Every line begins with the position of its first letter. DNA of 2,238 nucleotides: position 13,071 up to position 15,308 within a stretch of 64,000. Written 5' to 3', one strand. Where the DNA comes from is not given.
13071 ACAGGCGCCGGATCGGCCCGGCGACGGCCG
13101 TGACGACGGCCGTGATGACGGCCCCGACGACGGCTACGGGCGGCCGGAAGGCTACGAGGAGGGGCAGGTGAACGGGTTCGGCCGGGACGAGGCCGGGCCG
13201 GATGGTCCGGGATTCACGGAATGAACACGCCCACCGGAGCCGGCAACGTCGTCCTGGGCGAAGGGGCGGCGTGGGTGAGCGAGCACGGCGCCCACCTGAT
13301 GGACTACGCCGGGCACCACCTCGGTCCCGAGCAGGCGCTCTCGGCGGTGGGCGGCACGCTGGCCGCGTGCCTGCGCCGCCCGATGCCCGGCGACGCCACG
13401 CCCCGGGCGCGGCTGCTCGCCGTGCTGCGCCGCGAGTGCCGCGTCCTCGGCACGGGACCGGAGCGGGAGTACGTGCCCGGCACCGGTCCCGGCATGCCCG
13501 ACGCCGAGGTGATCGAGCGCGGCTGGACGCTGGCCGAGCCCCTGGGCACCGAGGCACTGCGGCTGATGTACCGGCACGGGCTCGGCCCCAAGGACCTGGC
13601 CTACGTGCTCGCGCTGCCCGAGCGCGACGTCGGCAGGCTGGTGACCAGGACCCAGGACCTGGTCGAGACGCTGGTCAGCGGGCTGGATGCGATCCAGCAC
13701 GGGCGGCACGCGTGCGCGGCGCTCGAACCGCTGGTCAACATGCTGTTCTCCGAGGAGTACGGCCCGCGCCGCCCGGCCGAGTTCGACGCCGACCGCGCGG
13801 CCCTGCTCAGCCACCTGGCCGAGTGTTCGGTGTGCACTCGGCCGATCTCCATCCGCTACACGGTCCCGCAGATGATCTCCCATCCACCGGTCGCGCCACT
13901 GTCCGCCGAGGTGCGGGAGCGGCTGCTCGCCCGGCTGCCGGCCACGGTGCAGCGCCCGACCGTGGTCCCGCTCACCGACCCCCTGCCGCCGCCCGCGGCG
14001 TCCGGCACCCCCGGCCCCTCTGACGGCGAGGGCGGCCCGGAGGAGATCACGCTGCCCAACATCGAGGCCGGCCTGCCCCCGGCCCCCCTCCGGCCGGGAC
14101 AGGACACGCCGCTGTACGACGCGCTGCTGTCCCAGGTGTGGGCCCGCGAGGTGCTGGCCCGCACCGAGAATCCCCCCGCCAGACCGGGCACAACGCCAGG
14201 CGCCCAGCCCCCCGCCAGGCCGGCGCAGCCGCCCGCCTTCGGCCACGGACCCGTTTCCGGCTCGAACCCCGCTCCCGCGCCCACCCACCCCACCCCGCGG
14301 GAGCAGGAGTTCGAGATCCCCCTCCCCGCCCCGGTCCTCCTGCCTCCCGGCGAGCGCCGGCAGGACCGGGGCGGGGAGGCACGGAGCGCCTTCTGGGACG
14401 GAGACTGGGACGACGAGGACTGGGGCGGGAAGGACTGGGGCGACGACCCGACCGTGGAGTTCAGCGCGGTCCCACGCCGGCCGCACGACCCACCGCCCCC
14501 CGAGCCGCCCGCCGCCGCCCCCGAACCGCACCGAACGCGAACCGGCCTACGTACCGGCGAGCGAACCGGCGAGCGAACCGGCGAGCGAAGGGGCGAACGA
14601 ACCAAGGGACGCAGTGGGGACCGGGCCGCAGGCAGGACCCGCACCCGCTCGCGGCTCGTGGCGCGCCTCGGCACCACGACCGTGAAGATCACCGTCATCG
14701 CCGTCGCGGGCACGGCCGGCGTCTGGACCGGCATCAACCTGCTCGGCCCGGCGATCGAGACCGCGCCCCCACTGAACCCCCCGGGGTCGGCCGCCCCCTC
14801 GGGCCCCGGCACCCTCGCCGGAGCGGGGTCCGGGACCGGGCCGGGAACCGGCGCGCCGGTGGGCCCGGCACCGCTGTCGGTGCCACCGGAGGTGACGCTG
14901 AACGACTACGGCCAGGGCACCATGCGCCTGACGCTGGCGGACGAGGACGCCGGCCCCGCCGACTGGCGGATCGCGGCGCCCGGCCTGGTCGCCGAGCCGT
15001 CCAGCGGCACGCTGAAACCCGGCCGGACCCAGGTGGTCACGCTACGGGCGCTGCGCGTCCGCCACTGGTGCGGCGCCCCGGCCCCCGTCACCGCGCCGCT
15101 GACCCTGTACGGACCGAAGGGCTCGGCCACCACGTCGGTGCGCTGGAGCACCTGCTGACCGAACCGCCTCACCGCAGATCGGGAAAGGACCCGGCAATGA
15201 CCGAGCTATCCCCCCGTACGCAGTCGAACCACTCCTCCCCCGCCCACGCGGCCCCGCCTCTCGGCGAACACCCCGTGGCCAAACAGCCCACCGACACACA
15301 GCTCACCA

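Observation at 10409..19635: Seven-gene translationally coupled envelope operon built around a MinD/ParA-like ATPase, an anti-sigma-like zinc-finger membrane protein, two mucin-like PT-rich proteins and a GH16 glucanase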

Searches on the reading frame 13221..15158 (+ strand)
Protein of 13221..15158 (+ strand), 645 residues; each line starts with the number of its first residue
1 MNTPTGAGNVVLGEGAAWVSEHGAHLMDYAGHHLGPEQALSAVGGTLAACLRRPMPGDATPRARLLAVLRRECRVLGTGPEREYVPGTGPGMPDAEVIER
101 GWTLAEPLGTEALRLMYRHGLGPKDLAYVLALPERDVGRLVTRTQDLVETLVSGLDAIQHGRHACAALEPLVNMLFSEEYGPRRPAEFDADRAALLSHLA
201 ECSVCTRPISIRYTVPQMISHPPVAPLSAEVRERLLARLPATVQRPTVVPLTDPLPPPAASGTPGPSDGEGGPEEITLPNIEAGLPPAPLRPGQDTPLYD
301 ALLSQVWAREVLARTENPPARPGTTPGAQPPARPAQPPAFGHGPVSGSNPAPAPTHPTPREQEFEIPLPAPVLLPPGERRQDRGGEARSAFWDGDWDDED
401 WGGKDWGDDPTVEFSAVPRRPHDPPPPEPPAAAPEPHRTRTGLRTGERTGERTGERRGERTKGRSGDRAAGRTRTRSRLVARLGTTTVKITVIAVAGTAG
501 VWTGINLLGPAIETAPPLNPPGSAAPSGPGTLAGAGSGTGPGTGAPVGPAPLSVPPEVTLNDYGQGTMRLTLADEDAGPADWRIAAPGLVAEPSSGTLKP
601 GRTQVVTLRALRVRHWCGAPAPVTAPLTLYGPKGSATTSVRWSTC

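Call 6: search_protein_families(library=pfam, proteins=[window:13221-15158:+], max_evalue=0.1)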
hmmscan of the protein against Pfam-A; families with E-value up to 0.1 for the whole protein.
window:13221-15158:+ (645 aa): 0 families

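Call 7: search_protein_families(library=ncbifam, proteins=[window:13221-15158:+], max_evalue=0.1)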
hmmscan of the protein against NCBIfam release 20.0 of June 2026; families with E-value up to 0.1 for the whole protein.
window:13221-15158:+ (645 aa): 1 family
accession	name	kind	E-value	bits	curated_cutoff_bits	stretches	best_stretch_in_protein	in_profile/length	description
TIGR03988.1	antisig_RsrA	equivalog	0.0088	16.1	62.5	1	190-242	20-73/77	mycothiol system anti-sigma-R factor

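Call 23: find_homologous_proteins(query=window:13221-15158:+)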
Query window:13221-15158:+ (645 aa): 91 proteins with E <= 0.001 among 8000 candidates.
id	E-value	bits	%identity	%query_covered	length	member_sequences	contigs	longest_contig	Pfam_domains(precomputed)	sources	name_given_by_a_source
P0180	6.9e-157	542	58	53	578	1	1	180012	-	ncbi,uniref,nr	ncbi:hypothetical protein Misp01_62560 [Microtetraspora sp. NBRC 13810]|uniref:hypothetical protein 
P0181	6.4e-127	443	58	38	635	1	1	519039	-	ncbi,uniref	ncbi:hypothetical protein [Streptosporangium sp. NPDC000396]|uniref:hypothetical protein n=1 Tax=Str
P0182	1.5e-126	442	60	37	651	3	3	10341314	-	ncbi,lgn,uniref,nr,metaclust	ncbi:hypothetical protein [Streptosporangium roseum]|uniref:Uncharacterized protein n=1 Tax=Streptos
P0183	1.6e-125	438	51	25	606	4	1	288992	-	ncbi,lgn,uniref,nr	ncbi:hypothetical protein [Streptosporangium canum]|uniref:hypothetical protein n=1 Tax=Streptospora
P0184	1.2e-124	435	59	37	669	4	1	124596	-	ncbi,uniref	ncbi:hypothetical protein AB0B56_32585 [Streptosporangium canum]|uniref:hypothetical protein n=1 Tax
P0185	1.8e-122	428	58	37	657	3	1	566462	-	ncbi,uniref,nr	ncbi:hypothetical protein [Streptosporangium roseum]|uniref:hypothetical protein n=1 Tax=Streptospor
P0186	1.8e-121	425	51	25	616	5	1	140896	-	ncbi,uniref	ncbi:hypothetical protein AB0K21_34225 [Streptosporangium sp. NPDC049248]|uniref:hypothetical protei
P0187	7.7e-121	423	54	43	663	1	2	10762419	-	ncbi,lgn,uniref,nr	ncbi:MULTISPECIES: hypothetical protein [unclassified Streptosporangium]|uniref:hypothetical protein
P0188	5.7e-120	420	49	49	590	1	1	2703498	-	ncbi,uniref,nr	ncbi:hypothetical protein HS041_03585 [Planomonospora sp. ID67723]|uniref:hypothetical protein n=1 T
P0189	3.3e-119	417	42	35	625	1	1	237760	-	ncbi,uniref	ncbi:hypothetical protein ABZU75_00590 [Streptosporangium sp. NPDC005286]|uniref:hypothetical protei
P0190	1.0e-118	416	49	49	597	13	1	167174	-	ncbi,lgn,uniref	ncbi:hypothetical protein AB0M44_06140 [Streptosporangium subroseum]|uniref:hypothetical protein n=1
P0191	5.9e-118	413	41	35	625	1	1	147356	-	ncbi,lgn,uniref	ncbi:hypothetical protein [Streptosporangium sp. NPDC001681]|uniref:hypothetical protein n=1 Tax=Str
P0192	8.6e-118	413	55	42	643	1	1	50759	-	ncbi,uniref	ncbi:hypothetical protein ABZ260_04400 [Streptosporangium sp. NPDC006013]|uniref:hypothetical protei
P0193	9.1e-118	413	41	35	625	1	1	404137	-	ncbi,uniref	ncbi:hypothetical protein ABT061_06765 [Streptosporangium sp. NPDC002544]|uniref:hypothetical protei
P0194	1.1e-117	412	59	37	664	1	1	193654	-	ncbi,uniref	ncbi:hypothetical protein GCM10022252_72700 [Streptosporangium oxazolinicum]|uniref:Uncharacterized 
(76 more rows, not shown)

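Call 36: predict_structure(alignment_id=A2)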
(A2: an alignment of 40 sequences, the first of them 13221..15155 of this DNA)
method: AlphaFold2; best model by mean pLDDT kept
length: 645 residues; sequences in the alignment: 40
mean_pLDDT: 65.8   pTM: 0.51
mean pLDDT of the five models: 65.8, 65.7, 65.3, 63.7, 62.9
residues with pLDDT >= 90: 235; 70-90: 69; 50-70: 76; < 50: 265
segments of 3 or more residues with pLDDT < 50: 1-11, 262-296, 298-300, 317-330, 332-473, 475-477, 482-487, 500-543
pLDDT, mean of each block of 10 residues (from residue 1): 34 80 95 93 96 88 96 83 65 89 93 94 96 96 94 93 93 90 91 94 84 86 89 95 68 60 42 37 39 43 62 55 38 40 37 40 33 34 34 35 36 34 40 36 37 38 38 47 48 51 40 31 33 32 55 91 90 90 95 95 94 62 93 94 79
secondary structure, 60 per line:
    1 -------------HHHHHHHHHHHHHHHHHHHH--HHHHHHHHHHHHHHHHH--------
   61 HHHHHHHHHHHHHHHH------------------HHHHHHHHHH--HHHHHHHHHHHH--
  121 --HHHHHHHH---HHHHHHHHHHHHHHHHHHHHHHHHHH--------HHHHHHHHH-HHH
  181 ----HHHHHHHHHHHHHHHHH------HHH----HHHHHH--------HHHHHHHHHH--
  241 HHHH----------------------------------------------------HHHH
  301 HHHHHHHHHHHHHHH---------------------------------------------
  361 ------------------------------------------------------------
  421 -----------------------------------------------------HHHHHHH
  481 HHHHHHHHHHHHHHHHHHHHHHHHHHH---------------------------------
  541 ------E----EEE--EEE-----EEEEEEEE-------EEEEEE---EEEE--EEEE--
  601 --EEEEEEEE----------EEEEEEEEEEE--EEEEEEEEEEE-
elements in order: H14-33 H36-52 H61-76 H95-104 H107-118 H123-130 H134-159 H168-176 H185-201 H215-220 H229-238 H241-244 H297-315 H474-507 E552-554 E557-559 E565-572 E580-585 E589-592 E595-598 E603-610 E621-631 E634-644

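Call 38: search_solved_structures(query=A2, max_evalue=10, show_alignments=2)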
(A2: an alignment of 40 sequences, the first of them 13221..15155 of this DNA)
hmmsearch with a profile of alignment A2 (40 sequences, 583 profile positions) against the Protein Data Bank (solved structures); distinct sequences matched with E-value up to 10: 2.
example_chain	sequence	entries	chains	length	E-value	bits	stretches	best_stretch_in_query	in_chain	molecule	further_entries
8vd6_A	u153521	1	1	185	0.45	12.6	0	122-145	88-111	CAP REPEAT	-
7v4t_C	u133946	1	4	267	1.5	10.9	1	340-410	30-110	Capsid protein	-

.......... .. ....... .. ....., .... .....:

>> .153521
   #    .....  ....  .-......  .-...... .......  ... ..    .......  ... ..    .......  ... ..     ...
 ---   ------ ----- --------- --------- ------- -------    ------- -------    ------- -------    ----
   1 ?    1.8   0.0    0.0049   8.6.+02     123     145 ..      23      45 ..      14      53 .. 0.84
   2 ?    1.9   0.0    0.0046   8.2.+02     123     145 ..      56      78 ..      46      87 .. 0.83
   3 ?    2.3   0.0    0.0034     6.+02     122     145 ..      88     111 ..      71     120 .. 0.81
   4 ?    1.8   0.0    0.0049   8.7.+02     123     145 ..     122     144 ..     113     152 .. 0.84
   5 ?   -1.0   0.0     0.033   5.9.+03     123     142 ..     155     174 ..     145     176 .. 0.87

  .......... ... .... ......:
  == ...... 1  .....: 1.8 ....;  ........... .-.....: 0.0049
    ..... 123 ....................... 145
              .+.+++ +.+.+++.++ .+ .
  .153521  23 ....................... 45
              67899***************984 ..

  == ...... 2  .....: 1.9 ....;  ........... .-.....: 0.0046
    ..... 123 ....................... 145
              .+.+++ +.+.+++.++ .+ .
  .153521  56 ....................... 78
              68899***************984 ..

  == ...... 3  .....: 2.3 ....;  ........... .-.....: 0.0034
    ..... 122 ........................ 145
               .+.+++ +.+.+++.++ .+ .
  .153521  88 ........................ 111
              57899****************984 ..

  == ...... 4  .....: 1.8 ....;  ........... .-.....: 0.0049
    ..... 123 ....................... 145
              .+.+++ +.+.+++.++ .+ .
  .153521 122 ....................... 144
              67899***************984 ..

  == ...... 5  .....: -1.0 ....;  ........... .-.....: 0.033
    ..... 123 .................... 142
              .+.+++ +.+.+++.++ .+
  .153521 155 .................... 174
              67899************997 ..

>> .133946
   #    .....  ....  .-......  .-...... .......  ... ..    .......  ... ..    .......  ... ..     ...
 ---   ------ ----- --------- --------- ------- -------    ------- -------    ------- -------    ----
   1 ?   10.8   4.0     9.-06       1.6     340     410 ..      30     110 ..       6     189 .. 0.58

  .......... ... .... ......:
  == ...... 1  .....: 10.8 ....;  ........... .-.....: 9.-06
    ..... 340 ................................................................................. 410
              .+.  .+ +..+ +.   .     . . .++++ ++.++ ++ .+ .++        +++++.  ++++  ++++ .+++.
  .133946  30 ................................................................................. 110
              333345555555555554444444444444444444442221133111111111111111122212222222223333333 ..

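Call 39: search_protein_families(library=pfam, alignment_id=A2, max_evalue=1)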
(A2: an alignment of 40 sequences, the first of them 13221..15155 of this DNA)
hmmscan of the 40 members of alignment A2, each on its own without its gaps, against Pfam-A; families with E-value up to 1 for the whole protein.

A. member 1, window:13221-15155:+ (645 aa): 0 families

B. families by the number of members that match (of 40 scanned): 10 families
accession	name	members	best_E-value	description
PF16043.11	DUF4795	16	0.00064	Domain of unknown function (DUF4795)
PF09339.16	HTH_IclR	4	0.0015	IclR helix-turn-helix domain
PF19190.6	BACON_2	4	0.077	Viral BACON domain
PF02742.21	Fe_dep_repr_C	4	0.12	Iron dependent repressor, metal binding and dimerisation domain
PF13613.12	HTH_Tnp_4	3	0.022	Helix-turn-helix of DDE superfamily endonuclease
PF09348.15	DUF1990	1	0.079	Domain of unknown function (DUF1990)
PF17301.7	LpqV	1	0.084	Putative lipoprotein LpqV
PF04545.22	Sigma70_r4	1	0.13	Sigma-70, region 4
PF09077.16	Phage-MuB_C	1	0.17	Mu B transposition protein, C terminal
PF22076.2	Cep192_D6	1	0.31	Cep192 domain 6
